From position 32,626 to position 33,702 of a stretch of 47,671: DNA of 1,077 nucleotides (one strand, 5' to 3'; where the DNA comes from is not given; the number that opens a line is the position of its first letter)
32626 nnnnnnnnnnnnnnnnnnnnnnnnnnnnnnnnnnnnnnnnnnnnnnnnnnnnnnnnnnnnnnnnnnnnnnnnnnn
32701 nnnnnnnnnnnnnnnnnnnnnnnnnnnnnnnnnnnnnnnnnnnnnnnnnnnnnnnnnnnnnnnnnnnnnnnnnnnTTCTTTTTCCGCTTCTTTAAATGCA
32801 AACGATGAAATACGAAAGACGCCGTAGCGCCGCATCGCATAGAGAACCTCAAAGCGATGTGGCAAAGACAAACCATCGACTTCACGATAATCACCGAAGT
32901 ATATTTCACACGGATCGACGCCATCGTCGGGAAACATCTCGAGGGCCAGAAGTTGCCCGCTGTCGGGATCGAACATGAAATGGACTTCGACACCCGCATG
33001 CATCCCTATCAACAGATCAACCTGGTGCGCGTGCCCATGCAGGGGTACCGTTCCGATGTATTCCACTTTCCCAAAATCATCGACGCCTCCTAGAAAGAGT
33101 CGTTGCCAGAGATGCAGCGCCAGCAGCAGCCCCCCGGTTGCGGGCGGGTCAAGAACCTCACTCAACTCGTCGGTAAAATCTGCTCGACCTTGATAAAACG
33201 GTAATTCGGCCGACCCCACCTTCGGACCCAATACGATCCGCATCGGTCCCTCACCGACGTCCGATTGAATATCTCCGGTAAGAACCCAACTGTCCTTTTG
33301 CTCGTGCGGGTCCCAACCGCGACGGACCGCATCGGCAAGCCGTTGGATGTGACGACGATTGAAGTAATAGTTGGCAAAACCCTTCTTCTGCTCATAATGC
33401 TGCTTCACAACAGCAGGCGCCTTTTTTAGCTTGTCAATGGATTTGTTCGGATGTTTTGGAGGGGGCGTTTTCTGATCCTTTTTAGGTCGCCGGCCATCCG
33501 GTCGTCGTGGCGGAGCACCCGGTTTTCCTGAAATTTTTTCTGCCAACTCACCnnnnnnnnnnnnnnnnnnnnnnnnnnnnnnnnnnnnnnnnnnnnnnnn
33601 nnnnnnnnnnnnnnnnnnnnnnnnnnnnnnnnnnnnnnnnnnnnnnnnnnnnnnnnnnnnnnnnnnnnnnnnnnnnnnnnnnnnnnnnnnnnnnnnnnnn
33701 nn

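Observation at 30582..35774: Four translationally coupled secreted proteins: an NPCBM-like protein, one live HtrA protease and two triad-dead HtrA paralogues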

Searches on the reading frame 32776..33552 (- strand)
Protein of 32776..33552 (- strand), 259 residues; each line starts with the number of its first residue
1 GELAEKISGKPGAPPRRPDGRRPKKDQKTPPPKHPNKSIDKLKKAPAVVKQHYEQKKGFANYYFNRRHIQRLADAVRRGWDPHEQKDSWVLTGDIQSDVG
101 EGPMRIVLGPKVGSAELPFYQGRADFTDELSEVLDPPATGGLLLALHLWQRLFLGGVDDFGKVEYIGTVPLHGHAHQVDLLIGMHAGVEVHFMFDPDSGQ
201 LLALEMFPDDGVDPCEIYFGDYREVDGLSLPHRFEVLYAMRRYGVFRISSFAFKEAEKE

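Call 23: find_homologous_proteins(query=window:32776-33552:-, max_evalue=0.001)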
Query window:32776-33552:- (259 aa): 16 proteins with E <= 0.001 among 2482 candidates.
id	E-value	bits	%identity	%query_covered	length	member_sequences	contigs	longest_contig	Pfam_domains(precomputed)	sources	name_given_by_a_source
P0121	5.5e-75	270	83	55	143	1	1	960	-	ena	-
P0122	2.9e-68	248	75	57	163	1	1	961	-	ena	-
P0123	2.6e-67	245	51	83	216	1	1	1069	-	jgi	jgi:hypothetical protein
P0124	6.4e-49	185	45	81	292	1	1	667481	-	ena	-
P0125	6.5e-46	175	41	87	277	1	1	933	-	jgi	jgi:hypothetical protein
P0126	2.6e-44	170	40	98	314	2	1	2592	-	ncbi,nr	ncbi:MAG: hypothetical protein HQ581_04355, partial [Planctomycetes bacterium]|nr:hypothetical prote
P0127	9.2e-44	168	38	98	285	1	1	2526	-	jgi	jgi:hypothetical protein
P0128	3.5e-43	166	38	88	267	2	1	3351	-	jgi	jgi:hypothetical protein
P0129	5.4e-43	165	40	100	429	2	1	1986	PF13365.13,PF13180.13,PF00089.33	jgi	jgi:hypothetical protein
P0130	9.3e-43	164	40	81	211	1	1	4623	-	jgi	jgi:serine protease Do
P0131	1.3e-42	164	57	63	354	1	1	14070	PF13365.13,PF13180.13,PF00089.33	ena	-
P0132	3.2e-42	163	39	95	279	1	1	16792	-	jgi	jgi:serine protease Do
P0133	3.9e-42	162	40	82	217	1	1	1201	-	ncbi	-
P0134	5.8e-42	162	41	83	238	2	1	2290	-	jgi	jgi:hypothetical protein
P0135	3.7e-40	156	41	76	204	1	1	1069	-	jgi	jgi:hypothetical protein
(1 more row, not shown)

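Call 28: search_protein_families(library=pfam, proteins=[window:32776-33435:-], max_evalue=10)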
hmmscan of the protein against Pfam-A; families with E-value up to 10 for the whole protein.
window:32776-33435:- (220 aa): 1 family
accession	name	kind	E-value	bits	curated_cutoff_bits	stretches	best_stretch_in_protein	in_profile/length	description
PF14125.13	DUF4292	-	0.063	13.4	23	1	111-197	90-172/209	Domain of unknown function (DUF4292)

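Call 31: search_protein_representatives(protein=window:32776-33435:-)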
Query: 220 residues. Proteins with E-value up to 0.001 (for the whole library): 429; up to 1e-10: 237; up to 1e-30: 40. The best 150 are listed.
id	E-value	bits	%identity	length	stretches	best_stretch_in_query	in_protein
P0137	2.0e-47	177.9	46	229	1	6-216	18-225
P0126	1.2e-45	172.1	45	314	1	6-218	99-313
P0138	1.0e-43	165.7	39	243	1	4-217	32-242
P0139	1.4e-43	165.3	40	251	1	6-218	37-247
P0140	8.3e-43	162.8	41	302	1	4-215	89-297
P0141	9.0e-43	162.7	42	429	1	6-209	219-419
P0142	1.0e-42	162.5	41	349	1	6-215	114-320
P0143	1.9e-42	161.6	41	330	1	6-216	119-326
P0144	1.2e-41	158.9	40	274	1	3-214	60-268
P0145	1.3e-41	158.9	40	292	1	14-216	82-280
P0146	4.3e-41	157.2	39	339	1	6-214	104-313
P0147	4.5e-41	157.1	37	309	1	6-216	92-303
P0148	8.9e-41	156.1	40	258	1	6-216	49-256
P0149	9.5e-41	156.0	42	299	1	6-219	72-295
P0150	3.4e-40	154.2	39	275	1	6-212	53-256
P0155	4.2e-38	147.4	37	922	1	3-216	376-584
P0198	8.4e-26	107.1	38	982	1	7-212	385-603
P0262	2.1e-17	79.6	32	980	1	7-212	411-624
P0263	2.4e-17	79.4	38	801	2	72-212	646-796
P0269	4.0e-17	78.7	34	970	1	7-210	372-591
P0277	2.0e-16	76.4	32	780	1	8-186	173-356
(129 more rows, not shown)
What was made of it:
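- Tried and rejected: The exhaustive representative search was needed (call 31).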

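Call 32: search_protein_families(library=pfam, proteins=[P0155, P0198, P0262, P0269, P0263, P0277], max_evalue=0.001)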
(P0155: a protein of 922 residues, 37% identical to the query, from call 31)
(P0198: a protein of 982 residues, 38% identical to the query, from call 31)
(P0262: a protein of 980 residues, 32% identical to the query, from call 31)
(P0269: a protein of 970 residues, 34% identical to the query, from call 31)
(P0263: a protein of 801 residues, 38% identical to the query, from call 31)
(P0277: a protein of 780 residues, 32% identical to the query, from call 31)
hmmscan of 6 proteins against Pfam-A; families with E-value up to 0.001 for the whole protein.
P0155 (922 aa): 6 families
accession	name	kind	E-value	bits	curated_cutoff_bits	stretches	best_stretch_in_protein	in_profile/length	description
PF13365.12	Trypsin_2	-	4.7e-53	180.2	27.6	2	63-206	1-144/144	Trypsin-like peptidase domain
PF13180.12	PDZ_2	-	9.3e-20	71.2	27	2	850-915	13-78/80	PDZ domain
PF00089.32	Trypsin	-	4.6e-12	46.7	20.6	1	52-231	16-216/220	Trypsin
PF00595.29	PDZ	-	6.4e-11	42.9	23.2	1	834-904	9-80/81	PDZ domain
PF17820.7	PDZ_6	-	1.2e-08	34.9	27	1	853-906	2-54/54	PDZ domain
PF10459.15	Peptidase_S46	-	4.8e-06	26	22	0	42-82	32-68/698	Peptidase S46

P0198 (982 aa): 6 families
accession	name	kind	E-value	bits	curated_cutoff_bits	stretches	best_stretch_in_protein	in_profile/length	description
PF13365.12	Trypsin_2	-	3e-44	151.7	27.6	2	62-205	1-144/144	Trypsin-like peptidase domain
PF17820.7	PDZ_6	-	1.6e-10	41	27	1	918-972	1-54/54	PDZ domain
PF00089.32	Trypsin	-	4.6e-09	36.9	20.6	1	63-224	28-210/220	Trypsin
PF13180.12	PDZ_2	-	5.8e-07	30.2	27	1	918-981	15-78/80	PDZ domain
PF10459.15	Peptidase_S46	-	0.00014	21.2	22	0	179-206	623-650/698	Peptidase S46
PF00595.29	PDZ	-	0.00022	22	23.2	0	901-969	10-79/81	PDZ domain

P0262 (980 aa): 6 families
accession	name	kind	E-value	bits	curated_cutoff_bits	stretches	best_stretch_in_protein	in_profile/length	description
PF13365.12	Trypsin_2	-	5.4e-53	180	27.6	2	80-223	1-144/144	Trypsin-like peptidase domain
PF00089.32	Trypsin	-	3.1e-13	50.5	20.6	1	81-242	28-210/220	Trypsin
PF17820.7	PDZ_6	-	5.9e-10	39.2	27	1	915-955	1-41/54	PDZ domain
PF13180.12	PDZ_2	-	7.9e-08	32.9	27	0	915-978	15-78/80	PDZ domain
PF00595.29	PDZ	-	1.6e-07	32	23.2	1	899-947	11-60/81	PDZ domain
PF10459.15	Peptidase_S46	-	1.9e-06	27.3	22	0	197-226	623-652/698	Peptidase S46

P0269 (970 aa): 5 families
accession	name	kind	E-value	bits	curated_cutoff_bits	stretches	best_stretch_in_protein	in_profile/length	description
PF13365.12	Trypsin_2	-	1.3e-49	169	27.6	2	68-211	1-144/144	Trypsin-like peptidase domain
PF13180.12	PDZ_2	-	2.1e-17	63.6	27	2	894-956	15-77/80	PDZ domain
PF17820.7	PDZ_6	-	8.9e-13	48.2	27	1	894-948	1-54/54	PDZ domain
PF00595.29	PDZ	-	7.2e-12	46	23.2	1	870-946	4-80/81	PDZ domain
PF00089.32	Trypsin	-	1.3e-07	32.1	20.6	1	66-230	25-210/220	Trypsin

P0263 (801 aa): 2 families
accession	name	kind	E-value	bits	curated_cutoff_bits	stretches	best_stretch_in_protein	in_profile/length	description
PF13365.12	Trypsin_2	-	1.1e-28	101.2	27.6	1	67-213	1-144/144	Trypsin-like peptidase domain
PF00089.32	Trypsin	-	5.6e-14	52.9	20.6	1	53-241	13-219/220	Trypsin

P0277 (780 aa): 4 families
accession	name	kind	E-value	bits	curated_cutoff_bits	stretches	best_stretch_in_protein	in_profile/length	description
PF13180.12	PDZ_2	-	2.4e-15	57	27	2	700-776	3-76/80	PDZ domain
PF13365.12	Trypsin_2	-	4.3e-15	57.1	27.6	1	501-645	2-144/144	Trypsin-like peptidase domain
PF00595.29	PDZ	-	9.4e-12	45.6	23.2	1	694-768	7-81/81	PDZ domain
PF17820.7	PDZ_6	-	3.2e-09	36.8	27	1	715-769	1-54/54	PDZ domain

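Call 60: find_encoding_contigs(protein=P0155, flank=10000, max_places=3)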
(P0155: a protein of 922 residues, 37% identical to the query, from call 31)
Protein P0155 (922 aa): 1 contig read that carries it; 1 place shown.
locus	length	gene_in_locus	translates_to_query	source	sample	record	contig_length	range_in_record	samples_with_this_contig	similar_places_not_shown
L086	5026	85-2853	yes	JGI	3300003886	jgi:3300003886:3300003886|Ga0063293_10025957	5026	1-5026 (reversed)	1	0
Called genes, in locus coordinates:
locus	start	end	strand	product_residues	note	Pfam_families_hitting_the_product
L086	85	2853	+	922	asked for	PF10459:Peptidase_S46 (faint), PF00089:Trypsin, PF13365:Trypsin_2, PF00595:PDZ (faint), PF13180:PDZ_2, PF13365:Trypsin_2, PF13180:PDZ_2, PF17820:PDZ_6 (weak)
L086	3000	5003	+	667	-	PF13365:Trypsin_2, PF00595:PDZ (faint), PF13180:PDZ_2, PF17820:PDZ_6 (faint), PF13180:PDZ_2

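Call 61: find_encoding_contigs(protein=P0262, flank=10000, max_places=2)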
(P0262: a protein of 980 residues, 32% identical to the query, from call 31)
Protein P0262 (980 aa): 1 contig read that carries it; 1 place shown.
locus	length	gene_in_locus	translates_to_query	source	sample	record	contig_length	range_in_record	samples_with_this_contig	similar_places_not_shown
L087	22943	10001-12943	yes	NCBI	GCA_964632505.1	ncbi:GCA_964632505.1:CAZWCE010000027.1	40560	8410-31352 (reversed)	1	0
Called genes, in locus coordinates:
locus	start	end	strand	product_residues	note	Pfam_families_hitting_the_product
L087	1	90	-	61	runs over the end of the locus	PF04964:Flp_Fap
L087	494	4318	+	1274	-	PF02837:Glyco_hydro_2_N, PF22666:Glyco_hydro_2_N2 (weak), PF00703:Glyco_hydro_2, PF02836:Glyco_hydro_2_C, PF13385:Laminin_G_3, PF02836:Glyco_hydro_2_C, PF16353:LacZ_4, PF02929:Bgal_small_N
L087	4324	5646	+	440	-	PF01546:Peptidase_M20, PF07687:M20_dimer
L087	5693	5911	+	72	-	-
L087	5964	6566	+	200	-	-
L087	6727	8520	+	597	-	PF01145:Band_7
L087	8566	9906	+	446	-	PF08305:NPCBM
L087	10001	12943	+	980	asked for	PF10459:Peptidase_S46 (faint), PF00089:Trypsin, PF13365:Trypsin_2, PF00595:PDZ (faint), PF13180:PDZ_2 (faint), PF13365:Trypsin_2, PF17820:PDZ_6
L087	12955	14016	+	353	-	PF13365:Trypsin_2, PF13180:PDZ_2, PF00595:PDZ (weak), PF17820:PDZ_6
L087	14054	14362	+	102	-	-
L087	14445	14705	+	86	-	-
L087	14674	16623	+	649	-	PF25967:RND-MFP_C (faint), PF25990:Beta-barrel_YknX, PF25989:YknX_C (weak), PF13202:EF-hand_5 (faint), PF00036:EF-hand_1 (faint), PF13405:EF-hand_6 (faint), PF13499:EF-hand_7 (faint)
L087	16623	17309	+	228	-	PF02463:SMC_N (faint), PF00005:ABC_tran, PF13304:AAA_21 (faint)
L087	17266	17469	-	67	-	-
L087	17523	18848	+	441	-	PF12704:MacB_PCD, PF02687:FtsX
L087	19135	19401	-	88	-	PF10571:UPF0547 (weak), PF13240:Zn_Ribbon_1 (weak)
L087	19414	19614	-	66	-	-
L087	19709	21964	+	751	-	PF01476:LysM, PF03734:YkuD (weak)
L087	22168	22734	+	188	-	PF00156:Pribosyltran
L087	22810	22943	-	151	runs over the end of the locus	-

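Call 62: find_encoding_contigs(protein=P0269, flank=10000, max_places=2)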
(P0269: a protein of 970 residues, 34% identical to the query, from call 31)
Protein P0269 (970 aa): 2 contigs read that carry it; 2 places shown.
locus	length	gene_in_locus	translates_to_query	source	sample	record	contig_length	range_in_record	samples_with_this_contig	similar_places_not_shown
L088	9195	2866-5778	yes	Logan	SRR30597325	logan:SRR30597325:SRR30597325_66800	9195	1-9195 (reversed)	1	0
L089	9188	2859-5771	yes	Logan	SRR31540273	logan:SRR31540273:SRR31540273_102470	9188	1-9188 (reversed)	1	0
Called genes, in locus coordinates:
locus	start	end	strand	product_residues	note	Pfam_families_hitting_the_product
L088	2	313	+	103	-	?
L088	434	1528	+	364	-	-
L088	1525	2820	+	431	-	-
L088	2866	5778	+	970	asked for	PF00089:Trypsin (weak), PF13365:Trypsin_2, PF13180:PDZ_2 (weak), PF13365:Trypsin_2, PF00595:PDZ (weak), PF13180:PDZ_2, PF17820:PDZ_6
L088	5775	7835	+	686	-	PF13365:Trypsin_2, PF00595:PDZ (weak), PF13180:PDZ_2, PF17820:PDZ_6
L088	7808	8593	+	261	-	PF00849:PseudoU_synth_2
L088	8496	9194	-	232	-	?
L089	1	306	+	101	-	?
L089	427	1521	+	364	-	-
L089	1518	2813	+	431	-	-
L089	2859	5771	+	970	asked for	PF00089:Trypsin (weak), PF13365:Trypsin_2, PF13180:PDZ_2 (weak), PF13365:Trypsin_2, PF00595:PDZ (weak), PF13180:PDZ_2, PF17820:PDZ_6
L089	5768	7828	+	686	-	PF13365:Trypsin_2, PF00595:PDZ (weak), PF13180:PDZ_2, PF17820:PDZ_6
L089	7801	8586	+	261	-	PF00849:PseudoU_synth_2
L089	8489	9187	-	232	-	?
